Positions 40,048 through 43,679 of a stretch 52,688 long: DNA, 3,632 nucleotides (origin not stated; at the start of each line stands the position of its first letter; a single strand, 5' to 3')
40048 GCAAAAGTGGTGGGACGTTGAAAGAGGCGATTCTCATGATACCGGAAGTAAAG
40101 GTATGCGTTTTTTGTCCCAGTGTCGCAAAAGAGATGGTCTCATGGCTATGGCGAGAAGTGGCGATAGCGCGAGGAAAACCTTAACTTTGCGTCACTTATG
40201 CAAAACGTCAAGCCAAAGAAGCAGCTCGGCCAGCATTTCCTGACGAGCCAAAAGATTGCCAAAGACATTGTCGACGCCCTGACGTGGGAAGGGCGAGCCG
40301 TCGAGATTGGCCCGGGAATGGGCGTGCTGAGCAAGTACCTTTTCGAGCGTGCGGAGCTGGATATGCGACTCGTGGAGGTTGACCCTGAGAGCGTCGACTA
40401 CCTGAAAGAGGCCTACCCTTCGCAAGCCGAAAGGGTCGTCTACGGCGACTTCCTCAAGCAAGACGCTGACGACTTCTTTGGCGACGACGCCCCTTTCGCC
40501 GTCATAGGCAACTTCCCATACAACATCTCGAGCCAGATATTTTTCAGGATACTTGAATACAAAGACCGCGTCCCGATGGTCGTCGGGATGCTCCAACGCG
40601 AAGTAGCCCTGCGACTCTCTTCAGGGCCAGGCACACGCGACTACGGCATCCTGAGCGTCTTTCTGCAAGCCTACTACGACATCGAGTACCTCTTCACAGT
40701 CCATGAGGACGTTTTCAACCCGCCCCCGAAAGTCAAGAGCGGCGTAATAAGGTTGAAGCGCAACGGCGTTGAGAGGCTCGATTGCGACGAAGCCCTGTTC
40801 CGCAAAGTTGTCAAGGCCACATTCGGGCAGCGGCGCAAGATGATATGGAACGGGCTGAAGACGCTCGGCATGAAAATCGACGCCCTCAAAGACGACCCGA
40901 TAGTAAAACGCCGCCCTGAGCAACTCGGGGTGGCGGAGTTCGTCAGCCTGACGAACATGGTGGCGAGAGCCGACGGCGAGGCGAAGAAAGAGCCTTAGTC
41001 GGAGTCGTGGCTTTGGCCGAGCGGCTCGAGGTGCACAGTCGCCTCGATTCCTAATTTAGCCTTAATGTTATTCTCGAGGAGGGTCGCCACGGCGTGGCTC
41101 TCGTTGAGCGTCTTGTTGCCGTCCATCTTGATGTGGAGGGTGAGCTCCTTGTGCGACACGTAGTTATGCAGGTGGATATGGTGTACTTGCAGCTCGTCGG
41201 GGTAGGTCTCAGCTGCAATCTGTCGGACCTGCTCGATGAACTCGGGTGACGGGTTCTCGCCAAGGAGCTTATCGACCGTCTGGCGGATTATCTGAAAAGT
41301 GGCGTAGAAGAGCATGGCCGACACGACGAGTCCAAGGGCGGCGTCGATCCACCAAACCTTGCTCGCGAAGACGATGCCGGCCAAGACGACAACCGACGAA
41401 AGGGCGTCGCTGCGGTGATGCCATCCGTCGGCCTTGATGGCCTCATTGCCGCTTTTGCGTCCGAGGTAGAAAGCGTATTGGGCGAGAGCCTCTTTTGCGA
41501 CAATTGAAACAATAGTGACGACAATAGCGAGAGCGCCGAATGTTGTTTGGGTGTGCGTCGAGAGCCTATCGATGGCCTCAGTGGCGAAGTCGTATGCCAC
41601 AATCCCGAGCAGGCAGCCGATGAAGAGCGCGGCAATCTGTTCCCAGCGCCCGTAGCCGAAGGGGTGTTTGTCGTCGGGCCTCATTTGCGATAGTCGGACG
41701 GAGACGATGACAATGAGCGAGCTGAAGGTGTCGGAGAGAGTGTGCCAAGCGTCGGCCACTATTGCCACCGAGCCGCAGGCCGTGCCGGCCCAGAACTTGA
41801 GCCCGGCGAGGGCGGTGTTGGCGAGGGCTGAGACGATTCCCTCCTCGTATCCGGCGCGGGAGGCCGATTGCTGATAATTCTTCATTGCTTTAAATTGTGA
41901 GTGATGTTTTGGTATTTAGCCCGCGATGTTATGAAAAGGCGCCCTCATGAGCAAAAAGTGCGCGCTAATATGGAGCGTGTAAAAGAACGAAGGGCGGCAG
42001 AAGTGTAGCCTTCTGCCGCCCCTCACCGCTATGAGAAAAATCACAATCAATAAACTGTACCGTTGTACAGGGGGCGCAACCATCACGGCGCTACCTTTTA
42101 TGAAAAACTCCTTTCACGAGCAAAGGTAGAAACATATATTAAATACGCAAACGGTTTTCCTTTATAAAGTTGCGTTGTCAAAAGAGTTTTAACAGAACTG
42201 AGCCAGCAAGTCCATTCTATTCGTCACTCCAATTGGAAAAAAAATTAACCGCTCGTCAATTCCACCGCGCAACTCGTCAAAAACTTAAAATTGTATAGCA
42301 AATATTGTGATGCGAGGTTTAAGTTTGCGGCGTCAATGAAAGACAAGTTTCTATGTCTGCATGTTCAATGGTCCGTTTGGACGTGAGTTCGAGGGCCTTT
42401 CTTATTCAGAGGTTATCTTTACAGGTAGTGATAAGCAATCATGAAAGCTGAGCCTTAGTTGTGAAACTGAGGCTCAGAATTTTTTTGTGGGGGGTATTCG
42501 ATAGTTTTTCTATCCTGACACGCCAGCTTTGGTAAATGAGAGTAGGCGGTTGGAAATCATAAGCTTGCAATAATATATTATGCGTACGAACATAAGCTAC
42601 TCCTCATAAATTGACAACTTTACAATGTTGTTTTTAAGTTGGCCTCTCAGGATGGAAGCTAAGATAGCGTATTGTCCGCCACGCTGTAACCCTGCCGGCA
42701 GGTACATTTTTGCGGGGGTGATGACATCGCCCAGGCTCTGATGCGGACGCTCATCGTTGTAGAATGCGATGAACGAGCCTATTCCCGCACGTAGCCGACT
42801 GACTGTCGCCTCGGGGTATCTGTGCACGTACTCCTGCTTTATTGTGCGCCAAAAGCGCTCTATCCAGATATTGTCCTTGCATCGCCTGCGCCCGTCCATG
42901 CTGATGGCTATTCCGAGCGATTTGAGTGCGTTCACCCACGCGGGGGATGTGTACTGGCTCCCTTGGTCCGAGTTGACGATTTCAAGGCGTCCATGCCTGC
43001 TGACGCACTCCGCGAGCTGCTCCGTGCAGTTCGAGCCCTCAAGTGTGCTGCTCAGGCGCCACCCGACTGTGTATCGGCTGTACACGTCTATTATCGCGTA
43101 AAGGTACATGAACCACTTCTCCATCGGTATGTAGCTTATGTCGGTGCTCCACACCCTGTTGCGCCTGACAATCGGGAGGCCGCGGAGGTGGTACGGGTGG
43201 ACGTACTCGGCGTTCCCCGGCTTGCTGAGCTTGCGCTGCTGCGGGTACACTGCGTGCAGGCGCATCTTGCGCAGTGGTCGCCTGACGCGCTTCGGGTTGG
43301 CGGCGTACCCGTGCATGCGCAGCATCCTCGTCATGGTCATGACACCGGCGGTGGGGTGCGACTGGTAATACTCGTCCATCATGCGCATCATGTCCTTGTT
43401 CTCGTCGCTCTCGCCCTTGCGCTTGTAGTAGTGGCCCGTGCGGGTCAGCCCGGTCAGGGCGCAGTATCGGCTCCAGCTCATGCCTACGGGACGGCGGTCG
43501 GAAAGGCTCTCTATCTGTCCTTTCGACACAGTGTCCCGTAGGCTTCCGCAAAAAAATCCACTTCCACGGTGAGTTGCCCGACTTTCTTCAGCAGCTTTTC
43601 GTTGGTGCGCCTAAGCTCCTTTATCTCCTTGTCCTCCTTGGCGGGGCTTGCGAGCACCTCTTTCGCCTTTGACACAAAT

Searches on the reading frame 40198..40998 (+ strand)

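Call 20: search_protein_families(library=pfam, proteins=[window:40198-40998:+], max_evalue=0.00001)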
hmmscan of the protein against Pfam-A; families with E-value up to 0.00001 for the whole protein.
window:40198-40998:+ (266 aa): 1 family
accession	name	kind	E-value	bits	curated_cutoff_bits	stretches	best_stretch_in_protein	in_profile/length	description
PF00398.26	RrnaAD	-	4e-44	151.1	24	1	5-226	3-229/263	Ribosomal RNA adenine dimethylase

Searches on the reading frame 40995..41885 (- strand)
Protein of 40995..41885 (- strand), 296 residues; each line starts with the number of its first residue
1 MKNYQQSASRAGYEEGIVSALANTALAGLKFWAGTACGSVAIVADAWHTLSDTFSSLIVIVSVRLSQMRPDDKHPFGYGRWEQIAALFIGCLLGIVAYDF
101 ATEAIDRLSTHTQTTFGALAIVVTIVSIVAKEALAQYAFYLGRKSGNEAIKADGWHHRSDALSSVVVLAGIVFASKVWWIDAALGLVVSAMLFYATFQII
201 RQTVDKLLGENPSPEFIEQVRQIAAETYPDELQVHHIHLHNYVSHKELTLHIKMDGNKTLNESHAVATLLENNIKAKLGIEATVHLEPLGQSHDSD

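Call 20: search_protein_families(library=pfam, proteins=[window:40995-41885:-], max_evalue=0.00001)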
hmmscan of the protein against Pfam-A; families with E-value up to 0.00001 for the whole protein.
window:40995-41885:- (296 aa): 2 families
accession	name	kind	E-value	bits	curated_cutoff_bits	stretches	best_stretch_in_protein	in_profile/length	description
PF01545.26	Cation_efflux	-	3.7e-45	154.6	26.6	1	17-208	2-198/198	Cation efflux family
PF16916.11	ZT_dimer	-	2.7e-15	56.6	26.7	1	212-288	1-77/78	Dimerisation domain of Zinc Transporter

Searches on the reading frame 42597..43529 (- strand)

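Call 20: search_protein_families(library=pfam, proteins=[window:42597-43529:-], max_evalue=0.00001)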
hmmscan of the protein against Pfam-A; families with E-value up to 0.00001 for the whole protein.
window:42597-43529:- (310 aa): 3 families
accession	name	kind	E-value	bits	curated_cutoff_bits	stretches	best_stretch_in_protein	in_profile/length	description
PF00665.32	rve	-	3.4e-21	75.9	32.6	1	122-217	3-102/102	Integrase core domain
PF13683.12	rve_3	-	3e-15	56.2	26.5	1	206-268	2-64/67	Integrase core domain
PF13276.12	HTH_21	-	5.3e-09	36.6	28.1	1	42-99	2-60/60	HTH-like domain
